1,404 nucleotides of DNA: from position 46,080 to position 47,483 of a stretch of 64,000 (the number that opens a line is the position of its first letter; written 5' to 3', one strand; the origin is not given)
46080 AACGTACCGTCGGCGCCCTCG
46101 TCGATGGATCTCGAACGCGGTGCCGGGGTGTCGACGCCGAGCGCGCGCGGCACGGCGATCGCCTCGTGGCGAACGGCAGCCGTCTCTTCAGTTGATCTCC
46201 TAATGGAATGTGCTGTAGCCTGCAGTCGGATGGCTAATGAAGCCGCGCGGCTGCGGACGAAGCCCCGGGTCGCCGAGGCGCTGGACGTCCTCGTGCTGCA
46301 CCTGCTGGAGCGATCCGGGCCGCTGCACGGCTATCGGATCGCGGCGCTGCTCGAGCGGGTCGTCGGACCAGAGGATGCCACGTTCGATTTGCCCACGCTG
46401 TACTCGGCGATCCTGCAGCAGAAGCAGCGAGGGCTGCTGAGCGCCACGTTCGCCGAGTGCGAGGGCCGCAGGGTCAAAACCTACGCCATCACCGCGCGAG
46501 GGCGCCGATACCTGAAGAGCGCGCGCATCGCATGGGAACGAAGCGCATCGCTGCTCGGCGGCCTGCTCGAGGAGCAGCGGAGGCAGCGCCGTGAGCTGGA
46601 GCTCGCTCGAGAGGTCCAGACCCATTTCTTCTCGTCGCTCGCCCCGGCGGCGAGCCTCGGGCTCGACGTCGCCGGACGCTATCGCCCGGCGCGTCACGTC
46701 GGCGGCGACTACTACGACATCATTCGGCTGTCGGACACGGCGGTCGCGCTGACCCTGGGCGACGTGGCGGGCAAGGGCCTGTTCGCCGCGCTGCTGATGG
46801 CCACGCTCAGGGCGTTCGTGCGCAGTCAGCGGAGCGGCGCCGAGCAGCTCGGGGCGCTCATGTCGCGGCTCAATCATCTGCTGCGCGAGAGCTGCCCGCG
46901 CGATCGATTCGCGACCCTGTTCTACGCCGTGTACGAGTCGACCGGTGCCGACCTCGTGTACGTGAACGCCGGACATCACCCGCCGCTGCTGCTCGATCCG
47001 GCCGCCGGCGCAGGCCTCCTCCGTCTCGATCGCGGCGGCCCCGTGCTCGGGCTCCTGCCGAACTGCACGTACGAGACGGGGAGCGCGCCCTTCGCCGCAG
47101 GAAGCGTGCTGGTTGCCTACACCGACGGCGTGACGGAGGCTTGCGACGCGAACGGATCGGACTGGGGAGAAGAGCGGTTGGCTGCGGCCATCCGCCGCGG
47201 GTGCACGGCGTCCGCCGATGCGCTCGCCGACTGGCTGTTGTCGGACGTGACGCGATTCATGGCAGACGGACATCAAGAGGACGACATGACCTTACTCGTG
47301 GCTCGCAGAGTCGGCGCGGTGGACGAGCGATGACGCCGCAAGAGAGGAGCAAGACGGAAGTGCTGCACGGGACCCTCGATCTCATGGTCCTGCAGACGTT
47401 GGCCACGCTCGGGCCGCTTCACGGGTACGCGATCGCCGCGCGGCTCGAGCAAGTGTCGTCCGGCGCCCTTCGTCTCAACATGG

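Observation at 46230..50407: PadR DNA-binding domain fused to a PP2C/SpoIIE phosphatase, translationally coupled to a canonical PadR-ADOP permease pair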

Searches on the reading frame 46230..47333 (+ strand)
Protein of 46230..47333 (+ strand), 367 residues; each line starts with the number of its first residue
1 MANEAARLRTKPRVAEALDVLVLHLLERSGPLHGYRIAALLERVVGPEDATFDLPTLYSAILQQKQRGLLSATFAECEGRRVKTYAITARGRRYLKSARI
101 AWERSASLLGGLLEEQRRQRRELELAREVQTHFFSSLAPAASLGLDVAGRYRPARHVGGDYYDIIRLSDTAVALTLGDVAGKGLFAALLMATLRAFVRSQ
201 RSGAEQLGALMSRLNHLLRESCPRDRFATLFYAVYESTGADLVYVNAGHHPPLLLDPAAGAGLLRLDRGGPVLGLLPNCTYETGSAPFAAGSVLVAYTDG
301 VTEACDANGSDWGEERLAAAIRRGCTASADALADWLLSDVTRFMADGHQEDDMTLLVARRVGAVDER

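Call 3: search_protein_families(library=pfam, proteins=[window:46230-47333:+], max_evalue=0.01)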
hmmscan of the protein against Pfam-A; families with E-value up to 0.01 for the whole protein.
window:46230-47333:+ (367 aa): 2 families
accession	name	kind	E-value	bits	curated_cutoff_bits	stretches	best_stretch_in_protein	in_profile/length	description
PF07228.17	SpoIIE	-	5.2e-48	164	25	1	169-360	2-191/192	Stage II sporulation protein E (SpoIIE)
PF03551.20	PadR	-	7.4e-09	35.9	27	1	22-96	1-74/75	Transcriptional regulator PadR-like family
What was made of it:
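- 46230..47333 (+): PadR-PP2C fusion gene (367 aa). Pfam PadR and SpoIIE both score above cut-off (call 3).
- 46632..47309 (+): SpoIIE/RsbU-type PP2C (PPM) catalytic domain (residues 135-360). SpoIIE scores 164 bits (call 3).
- Checked: ORF 46230-47333 (+) encodes 367 aa. It scores Pfam PadR at 35.9 bits (cut-off 27, residues 22-96) and SpoIIE at 164 bits (cut-off 25, residues 169-360) (call 3).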

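Call 4: search_protein_families(library=ncbifam, proteins=[window:46230-47333:+], max_evalue=0.01)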
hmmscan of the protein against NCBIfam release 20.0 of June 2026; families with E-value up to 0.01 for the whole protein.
window:46230-47333:+ (367 aa): 6 families
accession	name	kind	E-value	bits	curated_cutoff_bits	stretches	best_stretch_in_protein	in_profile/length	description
TIGR03433.1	padR_acidobact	paralog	7.6e-14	51.6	101.8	1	17-113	4-99/101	PadR family transcriptional regulator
NF045505.1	RR_RssB_Pseudo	equivalog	1.5e-06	27.5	700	1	124-323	157-360/394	two-component system response regulator RssB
TIGR02865.1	spore_II_E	equivalog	5.6e-06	24.7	490.8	1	155-359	564-762/764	stage II sporulation protein E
NF053635.1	TransRegRv3488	equivalog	5.7e-05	23.3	140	1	53-106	39-92/98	Rv3488 family transcriptional regulator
NF038263.1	prot_phos_SiaA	equivalog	7.5e-05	21.5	700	1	142-358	434-655/658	biofilm regulation protein phosphatase SiaA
NF007969.0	PRK10693.1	equivalog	0.00051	19.2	329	1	159-252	185-285/337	two-component system response regulator RssB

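Call 6: find_homologous_proteins(query=window:46230-47333:+, max_evalue=0.00001)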
Query window:46230-47333:+ (367 aa): 2312 proteins with E <= 0.00001 among 8000 candidates; the best 120 are listed.
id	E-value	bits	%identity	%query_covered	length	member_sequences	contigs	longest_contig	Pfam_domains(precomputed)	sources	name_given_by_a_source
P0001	6.5e-236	800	100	100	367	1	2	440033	PF03551.21,PF07228.18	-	-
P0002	6.0e-167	573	75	99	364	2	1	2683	PF03551.21,PF07228.18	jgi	jgi:serine phosphatase RsbU (regulator of sigma subunit)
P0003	2.2e-164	565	74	99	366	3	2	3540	PF03551.21,PF07228.18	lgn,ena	-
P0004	4.8e-164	564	75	96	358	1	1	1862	PF03551.21,PF07228.18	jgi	jgi:sigma-B regulation protein RsbU (phosphoserine phosphatase)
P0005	1.3e-160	552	73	98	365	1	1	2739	PF03551.21,PF07228.18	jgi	jgi:sigma-B regulation protein RsbU (phosphoserine phosphatase)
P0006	1.2e-159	549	74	96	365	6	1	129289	PF03551.21,PF07228.18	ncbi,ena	-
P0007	6.8e-159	547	72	99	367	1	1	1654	PF03551.21,PF07228.18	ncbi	-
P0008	1.8e-158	545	71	98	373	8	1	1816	PF03551.21,PF07228.18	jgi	-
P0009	2.4e-158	545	74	97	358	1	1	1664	PF03551.21,PF07228.18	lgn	-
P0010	3.2e-158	544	74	96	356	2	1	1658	PF03551.21,PF07228.18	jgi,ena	-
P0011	1.1e-156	539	74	96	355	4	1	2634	PF03551.21,PF07228.18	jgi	jgi:sigma-B regulation protein RsbU (phosphoserine phosphatase)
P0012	1.9e-155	535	70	99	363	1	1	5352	PF03551.21,PF07228.18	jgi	jgi:sigma-B regulation protein RsbU (phosphoserine phosphatase)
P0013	1.5e-150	519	70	95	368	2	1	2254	PF03551.21,PF07228.18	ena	-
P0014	1.1e-148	513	72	92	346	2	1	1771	PF07228.18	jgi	jgi:sigma-B regulation protein RsbU (phosphoserine phosphatase)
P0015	1.4e-148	513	68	98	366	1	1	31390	PF07228.18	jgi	jgi:sigma-B regulation protein RsbU (phosphoserine phosphatase)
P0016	5.4e-148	511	69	96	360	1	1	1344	PF03551.21,PF07228.18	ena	-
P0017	3.1e-147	508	67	100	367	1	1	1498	PF03551.21,PF07228.18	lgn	-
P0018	3.0e-146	505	68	98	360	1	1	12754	PF03551.21,PF07228.18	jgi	jgi:sigma-B regulation protein RsbU (phosphoserine phosphatase)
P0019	8.6e-142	490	73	85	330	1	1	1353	PF03551.21,PF07228.18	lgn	-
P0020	6.7e-141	487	67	93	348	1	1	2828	PF03551.21,PF07228.18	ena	-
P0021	2.3e-126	440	73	78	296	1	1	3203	PF07228.18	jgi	jgi:sigma-B regulation protein RsbU (phosphoserine phosphatase)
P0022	1.3e-125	437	75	76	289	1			PF03551.21,PF07228.18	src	-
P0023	9.4e-88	313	61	75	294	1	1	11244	PF07228.18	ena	-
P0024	1.6e-87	312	48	94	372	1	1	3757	PF03551.21,PF07228.18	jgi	jgi:serine phosphatase RsbU (regulator of sigma subunit)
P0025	1.0e-85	306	47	95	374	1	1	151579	PF03551.21,PF07228.18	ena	-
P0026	2.5e-85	305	47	97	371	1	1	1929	PF03551.21,PF07228.18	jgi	jgi:DNA-binding PadR family transcriptional regulator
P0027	3.6e-84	301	46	96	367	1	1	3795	PF03551.21,PF07228.18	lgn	-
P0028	7.8e-82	293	46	93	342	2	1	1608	PF03551.21,PF07228.18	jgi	-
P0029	2.3e-80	288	45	93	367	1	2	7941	PF03551.21,PF07228.18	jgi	jgi:serine phosphatase RsbU (regulator of sigma subunit)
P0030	8.5e-80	286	45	95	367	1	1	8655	PF03551.21,PF07228.18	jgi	jgi:serine phosphatase RsbU (regulator of sigma subunit)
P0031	4.0e-79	284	44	93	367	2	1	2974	PF03551.21,PF07228.18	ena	-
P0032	6.3e-77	277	44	94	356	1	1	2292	PF03551.21,PF07228.18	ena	-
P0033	1.9e-75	272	44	96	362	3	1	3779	PF03551.21,PF07228.18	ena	-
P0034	1.3e-66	243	51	64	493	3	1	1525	PF13185.13,PF01590.33,PF13492.13,PF07228.18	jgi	jgi:sigma-B regulation protein RsbU (phosphoserine phosphatase)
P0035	2.1e-65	239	48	70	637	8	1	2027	PF13185.13,PF01590.33,PF13492.13,PF07228.18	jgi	jgi:sigma-B regulation protein RsbU (phosphoserine phosphatase)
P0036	1.9e-64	236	46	72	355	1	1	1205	PF13185.13,PF13492.13,PF07228.18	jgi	jgi:sigma-B regulation protein RsbU (phosphoserine phosphatase)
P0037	2.0e-64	236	52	66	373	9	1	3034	PF00392.28,PF07228.18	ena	-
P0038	1.3e-63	233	50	67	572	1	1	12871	PF13185.13,PF01590.33,PF13492.13,PF07228.18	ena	-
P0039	3.0e-63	232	42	83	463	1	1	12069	PF13185.13,PF01590.33,PF13492.13,PF07228.18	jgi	-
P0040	3.5e-63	232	50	67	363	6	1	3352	PF00392.28,PF07228.18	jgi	-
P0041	7.6e-63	231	46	72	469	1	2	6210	PF13185.13,PF01590.33,PF13492.13,PF07228.18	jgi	jgi:phosphoserine phosphatase RsbU/P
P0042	3.1e-62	229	49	67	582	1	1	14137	PF13185.13,PF01590.33,PF13492.13,PF07228.18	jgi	jgi:phosphoserine phosphatase RsbU/P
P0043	4.0e-62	228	50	66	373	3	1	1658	PF00392.28,PF07228.18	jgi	jgi:sigma-B regulation protein RsbU (phosphoserine phosphatase)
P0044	8.7e-62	227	48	67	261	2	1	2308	PF07228.18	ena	-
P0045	2.3e-61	226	47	65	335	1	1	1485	PF13185.13,PF13492.13,PF07228.18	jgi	-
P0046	2.7e-61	226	48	67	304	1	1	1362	PF07228.18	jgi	jgi:sigma-B regulation protein RsbU (phosphoserine phosphatase)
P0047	3.1e-61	225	46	75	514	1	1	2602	PF13185.13,PF01590.33,PF13492.13,PF07228.18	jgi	jgi:sigma-B regulation protein RsbU (phosphoserine phosphatase)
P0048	4.0e-61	225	49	67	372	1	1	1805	PF00392.28,PF07228.18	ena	-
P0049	4.1e-61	225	47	67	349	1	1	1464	PF13185.13,PF13492.13,PF07228.18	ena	-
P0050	4.3e-61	225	48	66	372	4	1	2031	PF00392.28,PF07228.18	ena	-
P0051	4.6e-61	225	49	67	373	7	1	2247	PF00392.28,PF07228.18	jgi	jgi:sigma-B regulation protein RsbU (phosphoserine phosphatase)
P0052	6.0e-61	225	49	66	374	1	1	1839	PF00392.28,PF07228.18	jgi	jgi:sigma-B regulation protein RsbU (phosphoserine phosphatase)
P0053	6.9e-61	224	49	66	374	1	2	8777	PF00392.28,PF07228.18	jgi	jgi:sigma-B regulation protein RsbU (phosphoserine phosphatase)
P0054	7.2e-61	224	47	67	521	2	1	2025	PF13185.13,PF01590.33,PF13492.13,PF07228.18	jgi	jgi:sigma-B regulation protein RsbU (phosphoserine phosphatase)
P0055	7.7e-61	224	47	67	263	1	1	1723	PF07228.18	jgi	jgi:sigma-B regulation protein RsbU (phosphoserine phosphatase)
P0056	8.8e-61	224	41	93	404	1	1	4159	PF03551.21,PF07228.18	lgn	-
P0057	9.0e-61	224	49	66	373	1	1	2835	PF00392.28,PF07228.18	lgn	-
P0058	1.1e-60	224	49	66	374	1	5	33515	PF00392.28,PF07228.18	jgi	jgi:sigma-B regulation protein RsbU (phosphoserine phosphatase)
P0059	1.5e-60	223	46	72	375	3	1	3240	PF00392.28,PF07228.18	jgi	-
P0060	1.6e-60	223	48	67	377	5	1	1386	PF00392.28,PF07228.18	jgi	jgi:sigma-B regulation protein RsbU (phosphoserine phosphatase)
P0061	1.7e-60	223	49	66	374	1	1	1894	PF00392.28,PF07228.18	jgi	jgi:sigma-B regulation protein RsbU (phosphoserine phosphatase)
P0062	2.9e-60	222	49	66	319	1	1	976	PF07228.18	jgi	-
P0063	3.0e-60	222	48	66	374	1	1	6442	PF00392.28,PF07228.18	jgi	jgi:sigma-B regulation protein RsbU (phosphoserine phosphatase)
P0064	3.5e-60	222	48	66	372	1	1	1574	PF00392.28,PF07228.18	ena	-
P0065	3.5e-60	222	49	66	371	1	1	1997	PF00392.28,PF07228.18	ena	-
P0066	3.6e-60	222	44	71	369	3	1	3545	PF00392.28,PF07228.18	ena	-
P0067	3.8e-60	222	48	66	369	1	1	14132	PF00392.28,PF07228.18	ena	-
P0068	5.0e-60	221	47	66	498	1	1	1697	PF13185.13,PF01590.33,PF13492.13,PF07228.18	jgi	jgi:sigma-B regulation protein RsbU (phosphoserine phosphatase)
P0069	5.3e-60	221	47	67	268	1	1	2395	PF07228.18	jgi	jgi:sigma-B regulation protein RsbU (phosphoserine phosphatase)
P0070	5.5e-60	221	40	93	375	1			PF00392.28,PF07228.18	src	-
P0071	6.1e-60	221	48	66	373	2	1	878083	PF00392.28,PF07228.18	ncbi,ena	-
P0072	6.4e-60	221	45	75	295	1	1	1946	PF07228.18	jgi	jgi:sigma-B regulation protein RsbU (phosphoserine phosphatase)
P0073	7.5e-60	221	49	66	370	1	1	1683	PF00392.28,PF07228.18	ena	-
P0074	7.6e-60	221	45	75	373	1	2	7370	PF00392.28,PF07228.18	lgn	-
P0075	1.2e-59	220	45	75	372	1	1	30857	PF00392.28,PF07228.18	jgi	jgi:sigma-B regulation protein RsbU (phosphoserine phosphatase)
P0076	1.4e-59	220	49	65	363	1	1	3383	PF00392.28,PF07228.18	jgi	-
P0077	2.0e-59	220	45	74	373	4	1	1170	PF00392.28,PF07228.18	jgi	jgi:sigma-B regulation protein RsbU (phosphoserine phosphatase)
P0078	2.0e-59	220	47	70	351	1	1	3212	PF00392.28,PF07228.18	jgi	jgi:sigma-B regulation protein RsbU (phosphoserine phosphatase)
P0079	2.2e-59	219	47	67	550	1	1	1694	PF13185.13,PF01590.33,PF13492.13,PF07228.18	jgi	jgi:sigma-B regulation protein RsbU (phosphoserine phosphatase)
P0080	2.3e-59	219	48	66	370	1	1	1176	PF00392.28,PF07228.18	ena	-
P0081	2.5e-59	219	47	68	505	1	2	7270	PF01590.33,PF13492.13,PF07228.18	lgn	-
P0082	3.0e-59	219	43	75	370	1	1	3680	PF00392.28,PF07228.18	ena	-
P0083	3.2e-59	219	45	74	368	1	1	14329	PF00392.28,PF07228.18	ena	-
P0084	3.3e-59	219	46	69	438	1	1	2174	PF13185.13,PF01590.33,PF13492.13,PF07228.18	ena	-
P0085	3.4e-59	219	47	67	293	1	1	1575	PF07228.18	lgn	-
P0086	3.6e-59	219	49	66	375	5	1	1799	PF00392.28,PF07228.18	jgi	jgi:sigma-B regulation protein RsbU (phosphoserine phosphatase)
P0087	4.3e-59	218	45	72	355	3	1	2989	PF00392.28,PF07228.18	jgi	-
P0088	4.8e-59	218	44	63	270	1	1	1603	PF07228.18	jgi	jgi:sigma-B regulation protein RsbU (phosphoserine phosphatase)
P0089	5.7e-59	218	47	64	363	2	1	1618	PF13185.13,PF13492.13,PF07228.18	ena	-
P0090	1.6e-58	217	46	66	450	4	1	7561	PF13185.13,PF01590.33,PF13492.13,PF07228.18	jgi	jgi:sigma-B regulation protein RsbU (phosphoserine phosphatase)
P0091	2.7e-58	216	47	67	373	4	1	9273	PF00392.28,PF07228.18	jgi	jgi:sigma-B regulation protein RsbU (phosphoserine phosphatase)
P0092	4.9e-58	215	43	75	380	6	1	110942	PF00392.28,PF07228.18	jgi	jgi:serine phosphatase RsbU (regulator of sigma subunit)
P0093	5.6e-58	215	46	67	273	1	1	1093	PF07228.18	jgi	jgi:sigma-B regulation protein RsbU (phosphoserine phosphatase)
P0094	5.9e-58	215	46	66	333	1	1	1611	PF13185.13,PF13492.13,PF07228.18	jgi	-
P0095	8.0e-58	214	47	66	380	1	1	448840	PF00392.28,PF07228.18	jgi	jgi:sigma-B regulation protein RsbU (phosphoserine phosphatase)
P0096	1.1e-57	214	46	63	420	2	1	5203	PF13185.13,PF01590.33,PF13492.13,PF07228.18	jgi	jgi:sigma-B regulation protein RsbU (phosphoserine phosphatase)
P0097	1.3e-57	214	46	70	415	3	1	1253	PF13185.13,PF01590.33,PF13492.13,PF07228.18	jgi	-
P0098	1.7e-57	213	46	66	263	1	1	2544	PF07228.18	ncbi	-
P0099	1.7e-57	213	47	66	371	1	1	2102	PF00392.28,PF07228.18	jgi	jgi:sigma-B regulation protein RsbU (phosphoserine phosphatase)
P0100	1.8e-57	213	43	75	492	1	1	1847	PF13185.13,PF01590.33,PF13492.13,PF07228.18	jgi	jgi:sigma-B regulation protein RsbU (phosphoserine phosphatase)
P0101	2.1e-57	213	45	72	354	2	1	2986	PF00392.28,PF07228.18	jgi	-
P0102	2.1e-57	213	44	74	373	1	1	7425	PF00392.28,PF07228.18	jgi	jgi:sigma-B regulation protein RsbU (phosphoserine phosphatase)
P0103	2.9e-57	212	47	67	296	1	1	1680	PF07228.18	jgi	jgi:sigma-B regulation protein RsbU (phosphoserine phosphatase)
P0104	2.9e-57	212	46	67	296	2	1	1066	PF07228.18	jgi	jgi:sigma-B regulation protein RsbU (phosphoserine phosphatase)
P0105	3.0e-57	212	46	66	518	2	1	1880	PF13185.13,PF01590.33,PF13492.13,PF07228.18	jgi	jgi:phosphoserine phosphatase RsbU/P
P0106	4.3e-57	212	44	67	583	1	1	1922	PF13185.13,PF13492.13,PF07228.18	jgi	jgi:sigma-B regulation protein RsbU (phosphoserine phosphatase)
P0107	5.0e-57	212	44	70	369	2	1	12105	PF07228.18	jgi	jgi:sigma-B regulation protein RsbU (phosphoserine phosphatase)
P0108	5.3e-57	212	46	69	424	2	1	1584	PF13185.13,PF01590.33,PF13492.13,PF07228.18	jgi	-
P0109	1.3e-56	210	47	66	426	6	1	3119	PF13185.13,PF13492.13,PF07228.18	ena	-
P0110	1.4e-56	210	44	67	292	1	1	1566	PF07228.18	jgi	jgi:phosphoserine phosphatase RsbU/P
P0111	1.8e-56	210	45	67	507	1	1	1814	PF13185.13,PF01590.33,PF13492.13,PF07228.18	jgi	jgi:sigma-B regulation protein RsbU (phosphoserine phosphatase)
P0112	2.3e-56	209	46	69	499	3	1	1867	PF13185.13,PF01590.33,PF13492.13,PF07228.18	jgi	jgi:sigma-B regulation protein RsbU (phosphoserine phosphatase)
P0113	2.3e-56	209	45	64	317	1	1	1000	PF13185.13,PF13492.13,PF07228.18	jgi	jgi:sigma-B regulation protein RsbU (phosphoserine phosphatase)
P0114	2.6e-56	209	43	68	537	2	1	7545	PF13185.13,PF01590.33,PF13492.13,PF07228.18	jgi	-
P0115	2.7e-56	209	44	71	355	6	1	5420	PF13185.13,PF01590.33,PF13492.13,PF07228.18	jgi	jgi:sigma-B regulation protein RsbU (phosphoserine phosphatase)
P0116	3.4e-56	209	47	65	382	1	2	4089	PF00392.28,PF07228.18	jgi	jgi:phosphoserine phosphatase RsbU/P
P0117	4.8e-56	208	44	71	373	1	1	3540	PF00392.28,PF07228.18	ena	-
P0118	4.9e-56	208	46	72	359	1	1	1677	PF00392.28,PF07228.18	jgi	jgi:sigma-B regulation protein RsbU (phosphoserine phosphatase)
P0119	6.0e-56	208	47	67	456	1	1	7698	PF13185.13,PF01590.33,PF13492.13,PF07228.18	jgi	jgi:phosphoserine phosphatase RsbU/P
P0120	6.5e-56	208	47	66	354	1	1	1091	PF13185.13,PF13492.13,PF07228.18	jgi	jgi:sigma-B regulation protein RsbU (phosphoserine phosphatase)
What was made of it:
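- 46230..47333 (+): About 30 homologous clusters share the architecture (call 6).
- About 30 clusters from JGI, ENA, NCBI and Logan share the length and junction (call 6).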

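Call 8: find_encoding_contigs(protein=P0006, flank=10000, max_places=3)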
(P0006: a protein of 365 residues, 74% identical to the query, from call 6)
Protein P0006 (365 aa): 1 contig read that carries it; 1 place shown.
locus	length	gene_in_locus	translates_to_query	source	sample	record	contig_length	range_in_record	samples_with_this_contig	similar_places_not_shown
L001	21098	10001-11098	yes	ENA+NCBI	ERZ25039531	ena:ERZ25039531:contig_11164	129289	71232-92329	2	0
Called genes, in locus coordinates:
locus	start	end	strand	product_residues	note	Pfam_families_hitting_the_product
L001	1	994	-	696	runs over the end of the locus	PF06751:EutB, PF05985:EutC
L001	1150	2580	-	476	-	PF03572:Peptidase_S41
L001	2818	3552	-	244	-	PF01638:HxlR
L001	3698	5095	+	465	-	PF01569:PAP2 (weak), PF22778:VCPO_2nd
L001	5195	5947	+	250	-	PF06439:3keto-disac_hyd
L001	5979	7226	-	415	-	PF13606:Ank_3 (faint), PF12796:Ank_2 (weak), PF13637:Ank_4 (faint), PF13857:Ank_5 (faint), PF12796:Ank_2 (weak), PF00023:Ank (weak)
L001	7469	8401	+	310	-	-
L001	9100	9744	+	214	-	PF04655:APH_6_hur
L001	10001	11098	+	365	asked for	PF03551:PadR (weak), PF07228:SpoIIE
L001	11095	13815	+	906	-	PF12704:MacB_PCD, PF02687:FtsX, PF12704:MacB_PCD, PF02687:FtsX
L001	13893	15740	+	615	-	PF12704:MacB_PCD, PF02687:FtsX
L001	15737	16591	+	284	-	PF12704:MacB_PCD, PF02687:FtsX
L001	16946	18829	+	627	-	PF00916:Sulfate_transp, PF01740:STAS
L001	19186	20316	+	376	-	PF01699:Na_Ca_ex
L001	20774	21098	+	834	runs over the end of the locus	PF12704:MacB_PCD, PF02687:FtsX, PF12704:MacB_PCD, PF02687:FtsX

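Call 9: find_encoding_contigs(protein=P0025, flank=10000, max_places=3)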
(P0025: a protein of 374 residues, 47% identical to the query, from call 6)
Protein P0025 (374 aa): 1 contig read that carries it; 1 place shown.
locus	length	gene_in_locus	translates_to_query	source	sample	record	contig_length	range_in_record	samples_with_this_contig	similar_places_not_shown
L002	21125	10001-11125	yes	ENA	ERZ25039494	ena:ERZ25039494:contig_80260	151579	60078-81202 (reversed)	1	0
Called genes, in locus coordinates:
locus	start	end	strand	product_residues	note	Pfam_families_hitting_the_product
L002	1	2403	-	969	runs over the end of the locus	PF13620:CarboxypepD_reg, PF13715:CarbopepD_reg_2 (weak)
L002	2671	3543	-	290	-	PF13669:Glyoxalase_4 (faint), PF00903:Glyoxalase (weak)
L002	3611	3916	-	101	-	-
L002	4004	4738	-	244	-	PF00149:Metallophos (weak)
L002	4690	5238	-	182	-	PF13365:Trypsin_2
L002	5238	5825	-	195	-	-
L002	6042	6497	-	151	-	-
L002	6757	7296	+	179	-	-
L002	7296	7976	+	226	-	PF07883:Cupin_2 (weak)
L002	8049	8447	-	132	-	PF07690:MFS_1 (weak)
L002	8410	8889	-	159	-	PF07690:MFS_1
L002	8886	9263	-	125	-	PF07690:MFS_1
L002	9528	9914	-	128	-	PF03965:Penicillinase_R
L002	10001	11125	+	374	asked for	PF03551:PadR, PF07228:SpoIIE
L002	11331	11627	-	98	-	-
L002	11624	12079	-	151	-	PF15902:Sortilin-Vps10 (faint)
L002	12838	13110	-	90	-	-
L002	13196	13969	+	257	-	-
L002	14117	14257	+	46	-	-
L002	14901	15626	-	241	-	PF03734:YkuD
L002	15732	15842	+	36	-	-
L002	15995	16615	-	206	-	PF20142:Scaffold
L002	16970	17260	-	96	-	PF01839:FG-GAP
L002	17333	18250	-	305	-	PF01839:FG-GAP, PF13517:FG-GAP_3 (weak), PF01839:FG-GAP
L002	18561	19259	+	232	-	PF01425:Amidase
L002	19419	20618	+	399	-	-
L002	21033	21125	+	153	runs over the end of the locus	PF14534:DUF4440 (weak)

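Call 10: find_encoding_contigs(protein=P0015, flank=8000, max_places=2)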
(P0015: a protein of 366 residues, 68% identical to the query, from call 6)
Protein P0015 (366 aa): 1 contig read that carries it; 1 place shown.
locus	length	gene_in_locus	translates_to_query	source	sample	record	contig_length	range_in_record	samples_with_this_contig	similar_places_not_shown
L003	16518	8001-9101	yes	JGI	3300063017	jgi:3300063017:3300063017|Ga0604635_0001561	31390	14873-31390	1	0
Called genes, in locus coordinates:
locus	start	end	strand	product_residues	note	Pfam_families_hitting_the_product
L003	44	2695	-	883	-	PF13493:DUF4118, PF00989:PAS, PF08448:PAS_4, PF00989:PAS, PF08448:PAS_4, PF13426:PAS_9, PF08447:PAS_3, PF08448:PAS_4, +5 more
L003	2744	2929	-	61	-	-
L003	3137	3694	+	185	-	PF03596:Cad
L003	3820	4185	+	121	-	-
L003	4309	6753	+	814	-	PF12704:MacB_PCD, PF02687:FtsX, PF12704:MacB_PCD, PF02687:FtsX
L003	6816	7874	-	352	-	PF13641:Glyco_tranf_2_3, PF00535:Glycos_transf_2, PF10111:Glyco_tranf_2_2 (weak)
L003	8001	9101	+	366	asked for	PF07228:SpoIIE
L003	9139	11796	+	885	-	PF12704:MacB_PCD, PF02687:FtsX, PF12704:MacB_PCD, PF02687:FtsX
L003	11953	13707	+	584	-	PF04055:Radical_SAM (weak)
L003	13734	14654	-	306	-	PF06439:3keto-disac_hyd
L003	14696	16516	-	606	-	?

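Call 11: find_encoding_contigs(protein=P0018, flank=8000, max_places=2)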
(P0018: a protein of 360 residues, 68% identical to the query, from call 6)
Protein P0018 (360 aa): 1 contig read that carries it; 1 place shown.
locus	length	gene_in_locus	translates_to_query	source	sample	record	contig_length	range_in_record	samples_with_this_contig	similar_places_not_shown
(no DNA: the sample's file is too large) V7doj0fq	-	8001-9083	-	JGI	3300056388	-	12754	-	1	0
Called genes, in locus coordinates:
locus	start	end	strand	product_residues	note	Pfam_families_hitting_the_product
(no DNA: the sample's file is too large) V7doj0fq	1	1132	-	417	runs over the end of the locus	PF04230:PS_pyruv_trans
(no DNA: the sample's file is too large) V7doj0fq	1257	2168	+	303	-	-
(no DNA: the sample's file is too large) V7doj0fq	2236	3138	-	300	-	PF06439:3keto-disac_hyd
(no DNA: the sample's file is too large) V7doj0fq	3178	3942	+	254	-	PF13489:Methyltransf_23 (weak), PF01209:Ubie_methyltran, PF13847:Methyltransf_31, PF08241:Methyltransf_11, PF08242:Methyltransf_12, PF13649:Methyltransf_25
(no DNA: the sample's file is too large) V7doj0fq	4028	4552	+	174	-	PF00583:Acetyltransf_1, PF13673:Acetyltransf_10, PF13508:Acetyltransf_7, PF08445:FR47 (weak)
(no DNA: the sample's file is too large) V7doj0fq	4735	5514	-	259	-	PF13489:Methyltransf_23, PF13847:Methyltransf_31 (weak), PF08241:Methyltransf_11, PF08242:Methyltransf_12, PF13649:Methyltransf_25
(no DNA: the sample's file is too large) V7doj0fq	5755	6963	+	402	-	PF04070:DUF378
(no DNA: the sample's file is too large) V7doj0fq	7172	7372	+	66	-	PF09957:VapB_antitoxin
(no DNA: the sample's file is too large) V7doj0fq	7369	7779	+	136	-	PF01850:PIN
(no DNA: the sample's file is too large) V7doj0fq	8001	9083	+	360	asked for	PF03551:PadR, PF07228:SpoIIE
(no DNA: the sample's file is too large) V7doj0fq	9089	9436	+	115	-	PF03551:PadR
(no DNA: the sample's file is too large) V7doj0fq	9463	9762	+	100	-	?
